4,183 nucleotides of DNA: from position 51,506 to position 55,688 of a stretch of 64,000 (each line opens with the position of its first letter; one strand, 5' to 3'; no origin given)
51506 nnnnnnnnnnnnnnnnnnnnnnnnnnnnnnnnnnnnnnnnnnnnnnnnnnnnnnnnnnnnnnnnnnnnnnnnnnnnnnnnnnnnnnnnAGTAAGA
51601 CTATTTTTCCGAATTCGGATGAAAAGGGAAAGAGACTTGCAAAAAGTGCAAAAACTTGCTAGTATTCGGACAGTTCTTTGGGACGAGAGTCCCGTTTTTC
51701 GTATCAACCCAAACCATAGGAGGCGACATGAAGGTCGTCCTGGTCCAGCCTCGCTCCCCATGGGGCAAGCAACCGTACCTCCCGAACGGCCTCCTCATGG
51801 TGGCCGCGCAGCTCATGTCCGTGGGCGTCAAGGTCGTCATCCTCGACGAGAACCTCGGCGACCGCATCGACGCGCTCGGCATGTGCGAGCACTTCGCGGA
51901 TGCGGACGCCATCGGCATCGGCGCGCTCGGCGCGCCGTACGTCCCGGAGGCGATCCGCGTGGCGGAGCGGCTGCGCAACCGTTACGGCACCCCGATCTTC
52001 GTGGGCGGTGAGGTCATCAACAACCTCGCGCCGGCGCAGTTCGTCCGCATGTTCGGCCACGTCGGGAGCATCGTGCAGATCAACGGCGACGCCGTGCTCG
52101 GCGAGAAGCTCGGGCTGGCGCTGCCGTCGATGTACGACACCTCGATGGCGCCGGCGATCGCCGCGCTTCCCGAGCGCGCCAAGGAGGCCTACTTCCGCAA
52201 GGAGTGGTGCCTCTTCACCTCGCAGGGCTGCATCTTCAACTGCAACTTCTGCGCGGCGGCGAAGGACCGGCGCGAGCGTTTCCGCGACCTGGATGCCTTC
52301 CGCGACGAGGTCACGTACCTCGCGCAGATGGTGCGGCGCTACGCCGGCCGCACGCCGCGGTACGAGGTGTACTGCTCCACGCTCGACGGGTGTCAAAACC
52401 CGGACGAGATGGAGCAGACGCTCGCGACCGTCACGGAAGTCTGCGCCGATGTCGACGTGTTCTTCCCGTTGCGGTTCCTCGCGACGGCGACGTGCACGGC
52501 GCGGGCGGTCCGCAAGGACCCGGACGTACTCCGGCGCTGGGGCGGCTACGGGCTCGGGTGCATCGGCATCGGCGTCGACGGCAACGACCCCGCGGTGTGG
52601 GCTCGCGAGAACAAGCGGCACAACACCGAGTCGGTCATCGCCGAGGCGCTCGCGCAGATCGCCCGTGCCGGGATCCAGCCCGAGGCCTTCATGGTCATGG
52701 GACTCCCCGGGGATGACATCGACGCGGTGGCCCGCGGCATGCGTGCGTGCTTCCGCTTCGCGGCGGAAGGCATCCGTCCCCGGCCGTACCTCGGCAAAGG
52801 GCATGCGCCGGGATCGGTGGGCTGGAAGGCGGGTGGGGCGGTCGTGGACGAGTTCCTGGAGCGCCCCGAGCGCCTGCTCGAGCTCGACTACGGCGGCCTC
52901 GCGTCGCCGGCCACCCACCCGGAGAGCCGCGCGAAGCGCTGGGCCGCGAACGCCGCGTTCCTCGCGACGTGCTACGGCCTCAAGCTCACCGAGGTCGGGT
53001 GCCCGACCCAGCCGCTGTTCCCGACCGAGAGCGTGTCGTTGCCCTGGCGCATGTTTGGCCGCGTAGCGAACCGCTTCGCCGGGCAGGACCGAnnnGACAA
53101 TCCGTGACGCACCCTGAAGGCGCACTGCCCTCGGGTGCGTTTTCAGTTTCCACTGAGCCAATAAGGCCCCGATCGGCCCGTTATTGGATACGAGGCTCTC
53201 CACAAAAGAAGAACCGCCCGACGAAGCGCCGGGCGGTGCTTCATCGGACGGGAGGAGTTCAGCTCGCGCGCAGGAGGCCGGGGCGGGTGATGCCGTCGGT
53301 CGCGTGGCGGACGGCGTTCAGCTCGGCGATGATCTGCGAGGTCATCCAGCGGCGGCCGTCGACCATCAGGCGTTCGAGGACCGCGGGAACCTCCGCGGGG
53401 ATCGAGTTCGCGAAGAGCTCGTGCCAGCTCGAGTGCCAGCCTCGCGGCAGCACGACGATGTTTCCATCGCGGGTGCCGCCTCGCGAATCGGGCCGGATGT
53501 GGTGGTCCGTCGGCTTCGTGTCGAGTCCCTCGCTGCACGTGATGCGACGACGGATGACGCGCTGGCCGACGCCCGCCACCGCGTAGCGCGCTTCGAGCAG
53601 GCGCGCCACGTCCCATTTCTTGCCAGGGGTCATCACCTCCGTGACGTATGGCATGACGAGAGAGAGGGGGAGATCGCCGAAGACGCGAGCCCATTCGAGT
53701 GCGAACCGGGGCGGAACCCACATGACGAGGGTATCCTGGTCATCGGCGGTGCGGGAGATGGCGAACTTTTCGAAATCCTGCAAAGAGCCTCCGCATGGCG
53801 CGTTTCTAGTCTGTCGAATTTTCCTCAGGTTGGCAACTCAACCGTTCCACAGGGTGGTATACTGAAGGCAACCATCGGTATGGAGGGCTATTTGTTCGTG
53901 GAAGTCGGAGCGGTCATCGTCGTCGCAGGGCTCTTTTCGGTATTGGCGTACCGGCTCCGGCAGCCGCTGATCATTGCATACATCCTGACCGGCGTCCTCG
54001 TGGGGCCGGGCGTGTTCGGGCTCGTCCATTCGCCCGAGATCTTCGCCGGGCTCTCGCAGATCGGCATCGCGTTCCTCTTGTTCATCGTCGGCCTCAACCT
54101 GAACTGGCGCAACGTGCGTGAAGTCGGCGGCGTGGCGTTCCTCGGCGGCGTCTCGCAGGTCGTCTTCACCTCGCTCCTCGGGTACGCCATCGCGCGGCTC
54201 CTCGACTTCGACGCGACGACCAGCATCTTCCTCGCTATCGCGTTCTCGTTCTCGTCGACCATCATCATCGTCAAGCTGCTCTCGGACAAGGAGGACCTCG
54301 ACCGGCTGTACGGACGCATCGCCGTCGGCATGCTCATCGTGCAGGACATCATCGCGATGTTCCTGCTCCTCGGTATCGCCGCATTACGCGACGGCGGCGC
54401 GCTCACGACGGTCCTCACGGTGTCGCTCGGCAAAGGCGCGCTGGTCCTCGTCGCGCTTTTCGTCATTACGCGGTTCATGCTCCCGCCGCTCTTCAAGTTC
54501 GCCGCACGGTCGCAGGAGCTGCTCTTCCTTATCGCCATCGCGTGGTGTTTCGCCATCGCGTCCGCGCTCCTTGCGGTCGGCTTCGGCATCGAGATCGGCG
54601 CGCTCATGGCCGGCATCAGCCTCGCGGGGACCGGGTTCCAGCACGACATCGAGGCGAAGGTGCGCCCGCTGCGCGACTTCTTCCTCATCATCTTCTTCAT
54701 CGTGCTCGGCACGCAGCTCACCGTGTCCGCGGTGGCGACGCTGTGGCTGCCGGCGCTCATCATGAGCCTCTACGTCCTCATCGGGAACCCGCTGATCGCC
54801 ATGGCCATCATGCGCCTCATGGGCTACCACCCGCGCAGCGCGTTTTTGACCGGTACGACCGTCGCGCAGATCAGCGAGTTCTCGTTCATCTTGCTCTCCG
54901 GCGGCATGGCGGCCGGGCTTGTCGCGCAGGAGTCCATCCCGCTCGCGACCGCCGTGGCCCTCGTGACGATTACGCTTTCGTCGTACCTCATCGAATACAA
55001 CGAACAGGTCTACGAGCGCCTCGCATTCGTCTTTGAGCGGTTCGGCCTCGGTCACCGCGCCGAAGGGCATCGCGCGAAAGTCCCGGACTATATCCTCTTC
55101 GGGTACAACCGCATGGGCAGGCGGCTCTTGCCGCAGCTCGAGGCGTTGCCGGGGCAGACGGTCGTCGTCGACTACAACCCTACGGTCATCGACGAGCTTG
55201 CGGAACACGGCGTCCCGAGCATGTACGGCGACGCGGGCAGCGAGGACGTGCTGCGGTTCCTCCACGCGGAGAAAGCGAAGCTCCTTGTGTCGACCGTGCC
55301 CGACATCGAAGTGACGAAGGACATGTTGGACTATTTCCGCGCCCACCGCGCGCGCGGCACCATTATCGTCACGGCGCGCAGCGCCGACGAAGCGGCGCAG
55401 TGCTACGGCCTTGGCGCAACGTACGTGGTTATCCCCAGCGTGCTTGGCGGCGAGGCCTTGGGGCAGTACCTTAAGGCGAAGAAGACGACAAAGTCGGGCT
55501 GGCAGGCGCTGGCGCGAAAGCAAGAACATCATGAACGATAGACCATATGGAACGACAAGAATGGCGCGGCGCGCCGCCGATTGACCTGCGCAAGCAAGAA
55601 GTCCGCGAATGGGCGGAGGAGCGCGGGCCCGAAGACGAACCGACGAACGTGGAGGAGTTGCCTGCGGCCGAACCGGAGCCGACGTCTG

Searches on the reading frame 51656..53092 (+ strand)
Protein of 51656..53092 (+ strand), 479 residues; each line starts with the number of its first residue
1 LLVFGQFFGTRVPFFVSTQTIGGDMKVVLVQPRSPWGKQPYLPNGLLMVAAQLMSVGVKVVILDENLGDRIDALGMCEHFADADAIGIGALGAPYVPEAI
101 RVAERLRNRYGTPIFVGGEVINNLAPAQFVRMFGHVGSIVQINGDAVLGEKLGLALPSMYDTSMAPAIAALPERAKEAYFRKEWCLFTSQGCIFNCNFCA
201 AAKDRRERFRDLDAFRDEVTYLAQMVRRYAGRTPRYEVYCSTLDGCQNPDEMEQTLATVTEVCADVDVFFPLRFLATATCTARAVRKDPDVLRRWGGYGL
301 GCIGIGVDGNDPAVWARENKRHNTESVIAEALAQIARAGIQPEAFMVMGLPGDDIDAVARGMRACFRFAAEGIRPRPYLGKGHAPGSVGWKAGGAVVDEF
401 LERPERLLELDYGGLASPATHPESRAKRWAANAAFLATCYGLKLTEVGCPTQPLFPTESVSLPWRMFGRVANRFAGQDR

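Call 50: search_protein_families(library=pfam, proteins=[window:51656-53092:+], max_evalue=0.001)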
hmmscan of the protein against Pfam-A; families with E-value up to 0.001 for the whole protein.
window:51656-53092:+ (479 aa): 2 families
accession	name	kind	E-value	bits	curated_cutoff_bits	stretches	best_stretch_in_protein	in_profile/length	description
PF04055.27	Radical_SAM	-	2.7e-10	41.1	29.5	1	188-358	3-159/166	Radical SAM superfamily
PF02310.24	B12-binding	-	2.6e-06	27.7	32.1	1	42-122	13-92/121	B12 binding domain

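Call 86: search_protein_families(library=ncbifam, proteins=[window:51656-53092:+], max_evalue=0.01)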
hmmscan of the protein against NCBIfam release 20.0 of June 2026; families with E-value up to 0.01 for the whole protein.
window:51656-53092:+ (479 aa): 5 families
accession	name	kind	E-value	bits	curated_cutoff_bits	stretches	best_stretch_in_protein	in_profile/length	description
TIGR04013.1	B12_SAM_MJ_1487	hypoth_equivalog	2.3e-06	26.7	251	1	189-365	157-330/382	TIGR04013 family B12-binding domain/radical SAM domain-containing protein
TIGR04367.1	HpnR_B12_rSAM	equivalog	9.2e-05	21.1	650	1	25-152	1-131/490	hopanoid C-3 methylase HpnR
TIGR04479.1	bcpD_PhpK_rSAM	subfamily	0.00013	20.5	600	0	301-359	341-400/504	PhpK family radical SAM P-methyltransferase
TIGR04072.2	rSAM_ladder_B12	equivalog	0.0018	17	360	0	186-364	183-345/443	lipid biosynthesis B12-binding/radical SAM protein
TIGR02026.1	BchE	equivalog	0.0021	17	481.35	1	189-366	200-363/497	magnesium-protoporphyrin IX monomethyl ester anaerobic oxidative cyclase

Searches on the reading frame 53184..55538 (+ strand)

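Call 50: search_protein_families(library=pfam, proteins=[window:53184-55538:+], max_evalue=0.001)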
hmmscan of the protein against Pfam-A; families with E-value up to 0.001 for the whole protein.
window:53184-55538:+ (785 aa): 2 families
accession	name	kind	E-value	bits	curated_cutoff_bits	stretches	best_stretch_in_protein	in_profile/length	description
PF00999.27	Na_H_Exchanger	-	3.2e-55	188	26.2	1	245-599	4-370/375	Sodium/hydrogen exchanger, transmembrane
PF02254.24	TrkA_N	-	7.4e-19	68.6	23.8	1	636-751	1-116/116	TrkA-N domain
